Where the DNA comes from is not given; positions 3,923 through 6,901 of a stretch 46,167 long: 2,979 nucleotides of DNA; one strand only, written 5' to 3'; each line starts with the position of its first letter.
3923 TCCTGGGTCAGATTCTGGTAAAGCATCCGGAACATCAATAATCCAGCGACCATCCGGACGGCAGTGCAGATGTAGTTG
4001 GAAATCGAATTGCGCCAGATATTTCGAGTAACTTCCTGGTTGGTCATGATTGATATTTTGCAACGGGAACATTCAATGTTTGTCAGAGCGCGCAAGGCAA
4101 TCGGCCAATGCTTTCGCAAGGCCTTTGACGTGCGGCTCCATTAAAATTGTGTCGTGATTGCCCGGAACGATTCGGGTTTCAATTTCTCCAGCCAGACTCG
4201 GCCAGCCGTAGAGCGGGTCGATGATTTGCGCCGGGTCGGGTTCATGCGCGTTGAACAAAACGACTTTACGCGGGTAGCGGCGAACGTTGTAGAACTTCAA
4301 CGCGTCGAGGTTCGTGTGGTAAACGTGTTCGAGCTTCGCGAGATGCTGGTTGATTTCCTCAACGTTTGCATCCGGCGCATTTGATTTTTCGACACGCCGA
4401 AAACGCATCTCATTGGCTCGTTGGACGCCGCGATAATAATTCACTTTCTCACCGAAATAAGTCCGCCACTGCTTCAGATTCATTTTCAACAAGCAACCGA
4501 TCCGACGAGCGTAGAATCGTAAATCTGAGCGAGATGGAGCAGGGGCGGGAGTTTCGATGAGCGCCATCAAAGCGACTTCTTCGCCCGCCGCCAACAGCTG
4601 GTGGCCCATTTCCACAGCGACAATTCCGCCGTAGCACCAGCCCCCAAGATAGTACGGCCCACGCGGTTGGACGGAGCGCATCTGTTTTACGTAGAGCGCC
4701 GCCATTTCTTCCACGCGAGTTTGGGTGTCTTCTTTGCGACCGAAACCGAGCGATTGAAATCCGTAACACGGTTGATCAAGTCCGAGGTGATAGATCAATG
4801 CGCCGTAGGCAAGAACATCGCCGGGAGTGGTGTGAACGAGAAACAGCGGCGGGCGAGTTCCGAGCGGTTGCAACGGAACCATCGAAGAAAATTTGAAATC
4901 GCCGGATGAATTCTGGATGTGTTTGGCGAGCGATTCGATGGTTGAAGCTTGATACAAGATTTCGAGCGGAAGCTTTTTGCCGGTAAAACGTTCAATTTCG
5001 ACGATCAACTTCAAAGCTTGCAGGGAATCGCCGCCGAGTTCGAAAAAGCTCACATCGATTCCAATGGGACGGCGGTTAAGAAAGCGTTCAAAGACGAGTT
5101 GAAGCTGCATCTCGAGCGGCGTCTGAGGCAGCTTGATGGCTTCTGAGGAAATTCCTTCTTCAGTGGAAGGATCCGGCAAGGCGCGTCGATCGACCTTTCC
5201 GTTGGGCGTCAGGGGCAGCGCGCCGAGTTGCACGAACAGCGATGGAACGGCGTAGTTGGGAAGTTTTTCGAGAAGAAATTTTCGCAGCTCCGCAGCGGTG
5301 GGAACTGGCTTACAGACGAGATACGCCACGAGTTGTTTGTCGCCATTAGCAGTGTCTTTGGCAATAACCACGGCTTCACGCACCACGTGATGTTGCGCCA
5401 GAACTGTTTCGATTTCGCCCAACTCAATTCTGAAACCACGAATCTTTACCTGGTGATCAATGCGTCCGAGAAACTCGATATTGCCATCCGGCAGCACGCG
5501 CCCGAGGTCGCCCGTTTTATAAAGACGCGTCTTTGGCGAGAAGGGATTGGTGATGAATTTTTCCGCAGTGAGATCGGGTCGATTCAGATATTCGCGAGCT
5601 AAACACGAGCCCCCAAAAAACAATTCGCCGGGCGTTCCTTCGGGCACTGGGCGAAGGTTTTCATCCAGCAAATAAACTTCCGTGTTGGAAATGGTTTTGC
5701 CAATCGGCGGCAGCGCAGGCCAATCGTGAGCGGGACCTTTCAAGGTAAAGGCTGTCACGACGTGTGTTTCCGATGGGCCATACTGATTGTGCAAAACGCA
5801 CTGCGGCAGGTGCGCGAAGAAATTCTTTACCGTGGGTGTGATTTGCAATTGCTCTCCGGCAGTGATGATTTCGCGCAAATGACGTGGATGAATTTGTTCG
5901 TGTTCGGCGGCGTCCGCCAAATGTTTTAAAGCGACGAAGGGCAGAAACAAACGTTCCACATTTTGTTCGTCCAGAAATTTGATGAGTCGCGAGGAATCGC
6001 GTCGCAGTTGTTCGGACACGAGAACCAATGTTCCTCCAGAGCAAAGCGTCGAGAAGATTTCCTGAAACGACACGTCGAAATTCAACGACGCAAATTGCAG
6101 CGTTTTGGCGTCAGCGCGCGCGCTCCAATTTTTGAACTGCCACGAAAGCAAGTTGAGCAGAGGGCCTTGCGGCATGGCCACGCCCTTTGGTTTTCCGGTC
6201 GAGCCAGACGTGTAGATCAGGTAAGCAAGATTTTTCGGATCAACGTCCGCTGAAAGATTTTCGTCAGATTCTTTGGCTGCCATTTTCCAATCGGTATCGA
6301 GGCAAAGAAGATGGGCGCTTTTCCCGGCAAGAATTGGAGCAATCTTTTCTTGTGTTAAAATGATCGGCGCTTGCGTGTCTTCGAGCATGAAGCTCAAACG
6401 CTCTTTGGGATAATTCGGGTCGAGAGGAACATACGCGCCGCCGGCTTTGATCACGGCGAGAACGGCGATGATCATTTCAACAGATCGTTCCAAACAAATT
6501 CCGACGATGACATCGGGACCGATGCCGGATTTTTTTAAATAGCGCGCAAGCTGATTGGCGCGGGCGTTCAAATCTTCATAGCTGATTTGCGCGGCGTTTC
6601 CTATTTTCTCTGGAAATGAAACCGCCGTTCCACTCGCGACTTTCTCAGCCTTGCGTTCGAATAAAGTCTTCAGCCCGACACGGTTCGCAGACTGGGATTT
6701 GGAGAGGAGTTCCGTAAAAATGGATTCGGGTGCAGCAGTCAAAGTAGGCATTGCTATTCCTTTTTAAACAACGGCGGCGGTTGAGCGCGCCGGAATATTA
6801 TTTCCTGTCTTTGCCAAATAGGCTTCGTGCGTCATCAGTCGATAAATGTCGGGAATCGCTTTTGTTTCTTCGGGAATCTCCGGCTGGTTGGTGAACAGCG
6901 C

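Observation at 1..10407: Nine translationally coupled genes link a partner-switching module to an NRPS-like aminoacyl loader inside a glycan assembly/export cassette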

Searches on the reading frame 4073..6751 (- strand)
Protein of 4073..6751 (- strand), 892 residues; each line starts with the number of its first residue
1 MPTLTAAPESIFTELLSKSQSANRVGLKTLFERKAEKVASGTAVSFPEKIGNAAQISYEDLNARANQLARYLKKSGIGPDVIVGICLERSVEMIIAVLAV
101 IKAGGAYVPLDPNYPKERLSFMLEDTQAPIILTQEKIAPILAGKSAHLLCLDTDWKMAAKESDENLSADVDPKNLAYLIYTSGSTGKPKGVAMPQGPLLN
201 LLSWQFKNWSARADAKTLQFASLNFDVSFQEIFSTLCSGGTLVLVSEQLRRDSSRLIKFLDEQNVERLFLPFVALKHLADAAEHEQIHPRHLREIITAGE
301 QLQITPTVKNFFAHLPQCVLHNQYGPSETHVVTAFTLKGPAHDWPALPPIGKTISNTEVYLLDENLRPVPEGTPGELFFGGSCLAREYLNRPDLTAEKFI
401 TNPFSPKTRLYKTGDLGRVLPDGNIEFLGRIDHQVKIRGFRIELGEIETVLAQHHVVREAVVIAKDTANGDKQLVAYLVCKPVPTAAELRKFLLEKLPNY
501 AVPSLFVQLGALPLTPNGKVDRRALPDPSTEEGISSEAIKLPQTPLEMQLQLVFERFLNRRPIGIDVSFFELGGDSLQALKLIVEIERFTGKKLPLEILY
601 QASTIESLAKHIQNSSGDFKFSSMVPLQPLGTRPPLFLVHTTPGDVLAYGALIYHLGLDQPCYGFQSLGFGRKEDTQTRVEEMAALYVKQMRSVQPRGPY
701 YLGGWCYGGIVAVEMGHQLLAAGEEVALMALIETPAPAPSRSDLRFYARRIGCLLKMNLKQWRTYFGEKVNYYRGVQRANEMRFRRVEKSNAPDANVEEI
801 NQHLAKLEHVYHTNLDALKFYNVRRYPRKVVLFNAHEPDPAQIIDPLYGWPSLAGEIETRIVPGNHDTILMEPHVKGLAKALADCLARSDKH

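Call 5: search_protein_families(library=pfam, proteins=[window:4073-6751:-], max_evalue=0.01)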
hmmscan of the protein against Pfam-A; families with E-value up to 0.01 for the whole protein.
window:4073-6751:- (892 aa): 5 families
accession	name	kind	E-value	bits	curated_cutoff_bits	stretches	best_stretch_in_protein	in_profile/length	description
PF00501.34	AMP-binding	-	2.3e-76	257.5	29.9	1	31-389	1-384/384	AMP-binding enzyme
PF00975.26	Thioesterase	-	3.5e-22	80.2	26.4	1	635-881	2-221/226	Thioesterase domain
PF00550.31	PP-binding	-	3.9e-14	53.1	20.8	1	553-612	6-67/67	Phosphopantetheine attachment site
PF13193.12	AMP-binding_C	-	6.6e-12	46.6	24.5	1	446-519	1-76/76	AMP-binding enzyme C-terminal domain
PF12697.13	Abhydrolase_6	-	5.1e-05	24.5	26.3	1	638-843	3-178/217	Alpha/beta hydrolase family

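Call 9: search_protein_families(library=ncbifam, proteins=[window:4073-6751:-], max_evalue=0.01)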
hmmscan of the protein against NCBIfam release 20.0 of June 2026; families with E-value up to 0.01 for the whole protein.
window:4073-6751:- (892 aa): 106 families (the best 25 are shown)
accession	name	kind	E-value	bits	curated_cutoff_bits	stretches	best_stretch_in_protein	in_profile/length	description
NF004282.0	PRK05691.1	subfamily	1.1e-139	466.4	4090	1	16-615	2177-2778/4334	non-ribosomal peptide synthase/polyketide synthase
NF041803.1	NRPS_SolG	exception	6e-138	461.2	2200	1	29-609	565-1152/1163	solanimycin non-ribosomal peptide synthetase SolG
TIGR01733.1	AA-adenyl-dom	subfamily_domain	7.4e-134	446.6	317.4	1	57-462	1-409/409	amino acid adenylation domain-containing protein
NF047350.1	aureusi_NRPS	equivalog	1.7e-123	413.3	2500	2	159-615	1558-1993/2373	aureusimine non-ribosomal peptide synthetase AusA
NF007605.2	PRK10252.1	equivalog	3e-114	382.8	2400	1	50-737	474-1169/1292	enterobactin non-ribosomal peptide synthetase EntF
NF038078.1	NRPS_MxcG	equivalog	2.1e-111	373.2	2300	1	53-617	479-1046/1442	myxochelin non-ribosomal peptide synthetase MxcG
NF003417.0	PRK04813.1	subfamily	6.7e-85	285.5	476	1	53-525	26-499/505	D-alanine--poly(phosphoribitol) ligase subunit DltA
TIGR01734.1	D-ala-DACP-lig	equivalog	9.9e-80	268.5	559.85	1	53-525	23-498/504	D-alanine--poly(phosphoribitol) ligase subunit DltA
TIGR03443.1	alpha_am_amid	equivalog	6.5e-74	249.1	1030.1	3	165-481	407-750/1390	L-aminoadipate-semialdehyde dehydrogenase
NF004837.0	PRK06187.1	subfamily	8.1e-59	199.3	476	1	24-530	7-523/531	long-chain-fatty-acid--CoA ligase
TIGR03098.1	ligase_PEP_1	hypoth_equivalog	1.2e-56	192.2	592.35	1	27-525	2-514/517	acyl-CoA ligase (AMP-forming), exosortase A system-associated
NF052269.1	Staph_lig_FadD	equivalog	1.6e-47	162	650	1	54-525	26-489/499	long-chain-fatty-acid--CoA ligase FadD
NF004822.0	PRK06178.1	equivalog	5e-46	157.4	782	2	163-526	203-564/571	acyl-CoA synthetase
TIGR01923.1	menE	equivalog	1.4e-41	142.8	330.15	1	57-525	1-442/442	o-succinylbenzoate--CoA ligase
NF005863.0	PRK07798.1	subfamily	2.6e-41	141.8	543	1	29-524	8-526/540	acyl-CoA synthetase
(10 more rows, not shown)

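Call 12: find_homologous_proteins(query=window:4073-6751:-, max_evalue=1e-30)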
Query window:4073-6751:- (892 aa): 8000 proteins with E <= 1e-30 among 8000 candidates; the best 120 are listed.
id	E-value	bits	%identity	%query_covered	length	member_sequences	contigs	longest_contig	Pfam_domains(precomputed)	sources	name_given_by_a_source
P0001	0.0e+0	2042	100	100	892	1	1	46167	PF00550.32,PF00501.35,PF13193.13,PF00975.27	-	-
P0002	0.0e+0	1524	75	100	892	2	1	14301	PF00550.32,PF12697.14,PF00501.35,PF13193.13,PF00561.27,PF00975.27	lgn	-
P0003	0.0e+0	1502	75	100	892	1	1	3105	PF00550.32,PF00501.35,PF13193.13,PF00975.27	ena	-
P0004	0.0e+0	1497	75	98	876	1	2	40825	PF00550.32,PF00501.35,PF13193.13,PF00975.27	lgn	-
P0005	0.0e+0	1493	74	100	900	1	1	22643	PF00550.32,PF12697.14,PF00501.35,PF13193.13,PF00561.27,PF00975.27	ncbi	ncbi:MAG: amino acid adenylation domain-containing protein [Verrucomicrobiota bacterium]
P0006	0.0e+0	1462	73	100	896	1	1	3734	PF00550.32,PF00501.35,PF13193.13,PF00975.27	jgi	jgi:amino acid adenylation domain-containing protein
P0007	0.0e+0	1455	73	100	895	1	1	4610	PF00550.32,PF12697.14,PF00501.35,PF13193.13,PF00975.27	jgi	jgi:amino acid adenylation domain-containing protein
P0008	0.0e+0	1433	73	97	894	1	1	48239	PF00550.32,PF12697.14,PF00501.35,PF13193.13,PF00975.27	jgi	jgi:amino acid adenylation domain-containing protein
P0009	0.0e+0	1429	72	97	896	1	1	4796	PF00550.32,PF00501.35,PF13193.13,PF00975.27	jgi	jgi:amino acid adenylation domain-containing protein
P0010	0.0e+0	1399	69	100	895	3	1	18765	PF00550.32,PF12697.14,PF00501.35,PF13193.13,PF00975.27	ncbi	ncbi:MAG: amino acid adenylation domain-containing protein [Verrucomicrobiota bacterium]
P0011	0.0e+0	1313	78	83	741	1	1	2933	PF00550.32,PF00501.35,PF13193.13,PF00975.27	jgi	jgi:amino acid adenylation domain-containing protein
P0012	0.0e+0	1267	65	97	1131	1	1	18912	PF00668.26,PF00550.32,PF12697.14,PF00501.35,PF13193.13,PF00561.27,PF00975.27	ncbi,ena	-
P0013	0.0e+0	1258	65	97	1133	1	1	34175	PF00668.26,PF00550.32,PF12697.14,PF00501.35,PF13193.13,PF00975.27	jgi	jgi:amino acid adenylation domain-containing protein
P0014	0.0e+0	1243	62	99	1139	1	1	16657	PF00668.26,PF00550.32,PF12697.14,PF00501.35,PF13193.13,PF00561.27,PF00975.27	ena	-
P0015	0.0e+0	1239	63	99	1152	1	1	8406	PF00668.26,PF00550.32,PF00501.35,PF13193.13,PF00975.27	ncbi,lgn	-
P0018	0.0e+0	1198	62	97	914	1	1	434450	PF00550.32,PF00501.35,PF13193.13,PF00561.27,PF00975.27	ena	-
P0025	0.0e+0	1177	60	97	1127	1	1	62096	PF00668.26,PF00550.32,PF12697.14,PF00501.35,PF13193.13,PF00561.27,PF00975.27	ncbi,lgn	-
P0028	0.0e+0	1156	60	98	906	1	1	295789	PF00550.32,PF00501.35,PF13193.13,PF00975.27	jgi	jgi:amino acid adenylation domain-containing protein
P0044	1.2e-283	961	52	97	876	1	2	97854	PF00550.32,PF00501.35,PF13193.13,PF00975.27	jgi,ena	-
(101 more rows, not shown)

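Call 13: find_encoding_contigs(protein=P0008, flank=10000, max_places=2)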
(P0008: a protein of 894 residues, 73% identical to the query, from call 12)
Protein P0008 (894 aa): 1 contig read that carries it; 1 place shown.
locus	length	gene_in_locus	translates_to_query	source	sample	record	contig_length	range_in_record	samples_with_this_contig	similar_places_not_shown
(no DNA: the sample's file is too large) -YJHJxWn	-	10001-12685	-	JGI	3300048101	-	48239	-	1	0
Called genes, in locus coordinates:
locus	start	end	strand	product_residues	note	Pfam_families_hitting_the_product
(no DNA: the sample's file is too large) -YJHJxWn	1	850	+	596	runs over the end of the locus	PF00009:GTP_EFTU, PF03144:GTP_EFTU_D2, PF00679:EFG_C, PF06421:LepA_C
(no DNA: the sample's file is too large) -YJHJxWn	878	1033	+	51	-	-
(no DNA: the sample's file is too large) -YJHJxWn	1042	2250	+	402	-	PF10502:Peptidase_S26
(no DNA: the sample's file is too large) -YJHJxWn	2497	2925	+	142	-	-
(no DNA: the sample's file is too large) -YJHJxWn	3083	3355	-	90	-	-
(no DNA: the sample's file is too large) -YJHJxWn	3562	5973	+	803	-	PF12228:DUF3604 (faint)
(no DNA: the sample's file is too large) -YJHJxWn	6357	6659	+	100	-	PF01740:STAS, PF13466:STAS_2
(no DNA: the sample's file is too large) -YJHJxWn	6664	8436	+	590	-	PF13581:HATPase_c_2, PF13185:GAF_2 (faint), PF07228:SpoIIE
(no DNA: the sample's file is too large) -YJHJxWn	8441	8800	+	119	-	PF00072:Response_reg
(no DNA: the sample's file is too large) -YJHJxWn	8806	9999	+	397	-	PF01663:Phosphodiest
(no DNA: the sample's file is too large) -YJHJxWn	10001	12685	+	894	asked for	PF00501:AMP-binding, PF13193:AMP-binding_C, PF00550:PP-binding, PF00975:Thioesterase, PF12697:Abhydrolase_6 (weak)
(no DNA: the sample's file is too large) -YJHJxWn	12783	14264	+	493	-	PF01554:MatE (weak), PF13440:Polysacc_synt_3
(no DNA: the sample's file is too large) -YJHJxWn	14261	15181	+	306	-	PF00535:Glycos_transf_2, PF13641:Glyco_tranf_2_3 (weak)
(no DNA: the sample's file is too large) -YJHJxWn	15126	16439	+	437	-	PF13439:Glyco_transf_4, PF13579:Glyco_trans_4_4 (weak), PF20706:GT4-conflict, PF00534:Glycos_transf_1, PF13692:Glyco_trans_1_4, PF13524:Glyco_trans_1_2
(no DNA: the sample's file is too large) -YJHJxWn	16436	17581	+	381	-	-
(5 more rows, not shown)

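Call 14: find_encoding_contigs(protein=P0004, flank=10000, max_places=2)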
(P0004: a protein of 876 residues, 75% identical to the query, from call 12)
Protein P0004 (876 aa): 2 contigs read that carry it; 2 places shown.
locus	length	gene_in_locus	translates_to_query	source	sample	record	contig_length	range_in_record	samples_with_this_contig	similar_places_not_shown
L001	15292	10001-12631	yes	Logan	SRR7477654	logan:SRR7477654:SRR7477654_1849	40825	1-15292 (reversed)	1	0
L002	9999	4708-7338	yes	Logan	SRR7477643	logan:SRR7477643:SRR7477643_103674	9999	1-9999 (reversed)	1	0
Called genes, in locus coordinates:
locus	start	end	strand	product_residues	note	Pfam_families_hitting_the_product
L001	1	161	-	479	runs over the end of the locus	PF08323:Glyco_transf_5, PF13439:Glyco_transf_4 (faint), PF13579:Glyco_trans_4_4 (weak), PF00534:Glycos_transf_1, PF13692:Glyco_trans_1_4 (weak)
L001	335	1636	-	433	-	PF02403:Seryl_tRNA_N, PF00587:tRNA-synt_2b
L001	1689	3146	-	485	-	-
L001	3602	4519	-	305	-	PF13650:Asp_protease_2, PF13975:gag-asp_proteas (weak), PF13650:Asp_protease_2 (weak)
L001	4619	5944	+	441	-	PF13439:Glyco_transf_4 (weak), PF13579:Glyco_trans_4_4, PF20706:GT4-conflict (weak), PF00534:Glycos_transf_1, PF13692:Glyco_trans_1_4, PF13524:Glyco_trans_1_2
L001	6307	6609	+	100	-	PF01740:STAS, PF13466:STAS_2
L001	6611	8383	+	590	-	PF13581:HATPase_c_2, PF07228:SpoIIE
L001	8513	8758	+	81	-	-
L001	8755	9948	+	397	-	PF01663:Phosphodiest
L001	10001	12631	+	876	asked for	PF00501:AMP-binding, PF13193:AMP-binding_C, PF00550:PP-binding, PF00975:Thioesterase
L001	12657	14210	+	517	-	PF01943:Polysacc_synt, PF01554:MatE (weak), PF13440:Polysacc_synt_3, PF01554:MatE (weak)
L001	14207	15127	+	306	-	PF00535:Glycos_transf_2, PF13641:Glyco_tranf_2_3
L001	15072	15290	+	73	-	?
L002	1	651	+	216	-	?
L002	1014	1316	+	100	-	PF01740:STAS, PF13466:STAS_2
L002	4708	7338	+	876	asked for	PF00501:AMP-binding, PF13193:AMP-binding_C, PF00550:PP-binding, PF00975:Thioesterase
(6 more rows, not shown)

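Call 15: find_encoding_contigs(protein=P0018, flank=10000, max_places=2)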
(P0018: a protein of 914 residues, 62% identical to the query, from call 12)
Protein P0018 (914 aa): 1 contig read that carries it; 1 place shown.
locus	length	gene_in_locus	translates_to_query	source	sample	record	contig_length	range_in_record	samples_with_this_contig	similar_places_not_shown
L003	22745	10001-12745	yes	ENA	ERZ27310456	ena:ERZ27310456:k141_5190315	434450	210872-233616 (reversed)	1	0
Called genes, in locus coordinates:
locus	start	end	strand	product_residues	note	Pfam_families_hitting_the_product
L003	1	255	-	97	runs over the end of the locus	-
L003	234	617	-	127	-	PF07332:Phage_holin_3_6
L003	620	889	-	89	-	PF19029:DUF883_C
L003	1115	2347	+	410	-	PF13439:Glyco_transf_4, PF13579:Glyco_trans_4_4 (weak), PF00534:Glycos_transf_1, PF13692:Glyco_trans_1_4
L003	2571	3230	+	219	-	PF00485:PRK, PF13238:AAA_18 (weak), PF13671:AAA_33 (faint)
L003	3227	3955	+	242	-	PF02397:Bac_transf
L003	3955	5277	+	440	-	PF25087:GMPPB_C (weak), PF00132:Hexapep (weak)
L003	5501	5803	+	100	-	PF01740:STAS, PF13466:STAS_2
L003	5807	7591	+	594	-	PF13581:HATPase_c_2, PF07228:SpoIIE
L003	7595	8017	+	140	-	PF00072:Response_reg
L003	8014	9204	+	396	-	PF01663:Phosphodiest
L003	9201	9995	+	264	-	PF05050:Methyltransf_21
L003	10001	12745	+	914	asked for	PF00501:AMP-binding, PF13193:AMP-binding_C, PF00550:PP-binding, PF00561:Abhydrolase_1 (faint), PF00975:Thioesterase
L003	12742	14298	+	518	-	PF01943:Polysacc_synt, PF01554:MatE (weak), PF13440:Polysacc_synt_3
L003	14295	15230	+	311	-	PF13641:Glyco_tranf_2_3, PF00535:Glycos_transf_2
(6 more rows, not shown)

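Call 16: find_encoding_contigs(protein=P0028, flank=10000, max_places=1)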
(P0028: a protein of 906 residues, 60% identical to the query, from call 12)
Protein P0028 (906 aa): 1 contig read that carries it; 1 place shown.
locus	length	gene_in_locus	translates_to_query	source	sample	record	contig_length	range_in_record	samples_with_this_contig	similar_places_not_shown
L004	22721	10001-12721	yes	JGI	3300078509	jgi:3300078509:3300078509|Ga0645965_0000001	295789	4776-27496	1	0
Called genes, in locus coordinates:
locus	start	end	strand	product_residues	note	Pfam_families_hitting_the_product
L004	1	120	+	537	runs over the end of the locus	PF00919:UPF0004, PF04055:Radical_SAM, PF18693:TRAM_2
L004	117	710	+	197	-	PF01066:CDP-OH_P_transf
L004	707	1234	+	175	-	PF04608:PgpA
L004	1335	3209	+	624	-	PF01594:AI-2E_transport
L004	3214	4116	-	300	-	PF00753:Lactamase_B, PF12706:Lactamase_B_2 (weak)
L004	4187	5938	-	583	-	PF20243:MbnP, PF00034:Cytochrom_C (faint), PF03150:CCP_MauG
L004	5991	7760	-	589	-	PF14240:YHYH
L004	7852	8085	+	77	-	-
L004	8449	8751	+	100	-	PF01740:STAS, PF13466:STAS_2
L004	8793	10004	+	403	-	PF01663:Phosphodiest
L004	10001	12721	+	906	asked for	PF00501:AMP-binding, PF13193:AMP-binding_C, PF00550:PP-binding, PF00975:Thioesterase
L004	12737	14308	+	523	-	PF01554:MatE, PF13440:Polysacc_synt_3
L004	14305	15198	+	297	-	PF00535:Glycos_transf_2, PF10111:Glyco_tranf_2_2 (weak), PF13641:Glyco_tranf_2_3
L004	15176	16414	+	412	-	PF13439:Glyco_transf_4, PF13579:Glyco_trans_4_4, PF20706:GT4-conflict, PF00534:Glycos_transf_1, PF13692:Glyco_trans_1_4, PF13524:Glyco_trans_1_2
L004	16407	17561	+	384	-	-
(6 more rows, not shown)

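Call 17: find_encoding_contigs(protein=P0025, flank=10000, max_places=1)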
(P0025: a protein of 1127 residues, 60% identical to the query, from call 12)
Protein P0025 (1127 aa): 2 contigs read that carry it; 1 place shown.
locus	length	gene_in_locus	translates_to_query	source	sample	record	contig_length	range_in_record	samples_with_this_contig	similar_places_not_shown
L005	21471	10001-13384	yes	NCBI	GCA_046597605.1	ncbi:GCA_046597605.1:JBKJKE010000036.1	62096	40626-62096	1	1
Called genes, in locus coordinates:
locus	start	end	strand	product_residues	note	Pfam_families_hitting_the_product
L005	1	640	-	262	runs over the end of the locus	PF00849:PseudoU_synth_2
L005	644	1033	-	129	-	PF01479:S4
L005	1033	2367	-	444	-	-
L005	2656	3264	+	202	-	PF00485:PRK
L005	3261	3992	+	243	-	PF02397:Bac_transf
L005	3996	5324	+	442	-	PF00132:Hexapep (faint), PF25084:LbH_EIF2B (weak), PF25087:GMPPB_C (faint), PF02397:Bac_transf (weak)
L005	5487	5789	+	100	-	PF01740:STAS, PF13466:STAS_2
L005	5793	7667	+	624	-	PF13581:HATPase_c_2, PF07228:SpoIIE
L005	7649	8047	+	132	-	PF00072:Response_reg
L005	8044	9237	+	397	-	PF01663:Phosphodiest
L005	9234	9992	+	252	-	-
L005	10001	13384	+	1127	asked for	PF00668:Condensation (faint), PF00501:AMP-binding, PF13193:AMP-binding_C, PF00550:PP-binding, PF00561:Abhydrolase_1 (weak), PF00975:Thioesterase, PF12697:Abhydrolase_6 (faint)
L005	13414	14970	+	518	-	PF01943:Polysacc_synt, PF01554:MatE (faint), PF13440:Polysacc_synt_3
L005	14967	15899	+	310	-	PF00535:Glycos_transf_2, PF10111:Glyco_tranf_2_2 (weak), PF13641:Glyco_tranf_2_3 (weak)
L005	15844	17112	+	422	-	PF13439:Glyco_transf_4, PF13579:Glyco_trans_4_4, PF20706:GT4-conflict, PF00534:Glycos_transf_1, PF13692:Glyco_trans_1_4, PF13524:Glyco_trans_1_2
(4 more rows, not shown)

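Call 18: find_encoding_contigs(protein=P0044, flank=10000, max_places=1)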
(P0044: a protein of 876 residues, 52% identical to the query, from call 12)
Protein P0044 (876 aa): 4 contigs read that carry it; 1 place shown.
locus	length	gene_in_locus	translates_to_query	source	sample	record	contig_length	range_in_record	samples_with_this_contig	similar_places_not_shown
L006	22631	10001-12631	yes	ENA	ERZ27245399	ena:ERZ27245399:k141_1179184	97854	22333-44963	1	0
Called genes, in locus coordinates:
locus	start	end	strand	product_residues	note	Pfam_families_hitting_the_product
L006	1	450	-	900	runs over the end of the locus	PF06739:SBBP, PF14870:PSII_BNR (faint), PF02012:BNR (faint), PF15902:Sortilin-Vps10 (weak), PF25852:DUF6242_C (faint), PF15902:Sortilin-Vps10 (weak)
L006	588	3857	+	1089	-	PF26549:Tricorn_N, PF25174:Beta-prop_THOC3, PF26549:Tricorn_N, PF26550:Tricorn_2nd, PF07676:PD40 (weak), PF14684:Tricorn_C1, PF14685:PDZ_Tricorn, PF03572:Peptidase_S41, +4 more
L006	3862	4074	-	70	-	-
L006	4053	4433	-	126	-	PF07332:Phage_holin_3_6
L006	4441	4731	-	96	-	PF19029:DUF883_C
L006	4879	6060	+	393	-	PF13439:Glyco_transf_4, PF13579:Glyco_trans_4_4, PF00534:Glycos_transf_1, PF13692:Glyco_trans_1_4, PF13524:Glyco_trans_1_2 (weak)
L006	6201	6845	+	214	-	PF00485:PRK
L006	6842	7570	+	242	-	PF02397:Bac_transf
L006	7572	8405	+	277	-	PF00132:Hexapep (faint)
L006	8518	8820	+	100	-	PF01740:STAS (weak), PF13466:STAS_2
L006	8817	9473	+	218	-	PF01663:Phosphodiest (faint)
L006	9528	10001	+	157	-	-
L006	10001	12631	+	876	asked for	PF00501:AMP-binding, PF13193:AMP-binding_C, PF00550:PP-binding, PF00975:Thioesterase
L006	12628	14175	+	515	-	PF01554:MatE (faint), PF13440:Polysacc_synt_3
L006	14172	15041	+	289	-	PF00535:Glycos_transf_2, PF13641:Glyco_tranf_2_3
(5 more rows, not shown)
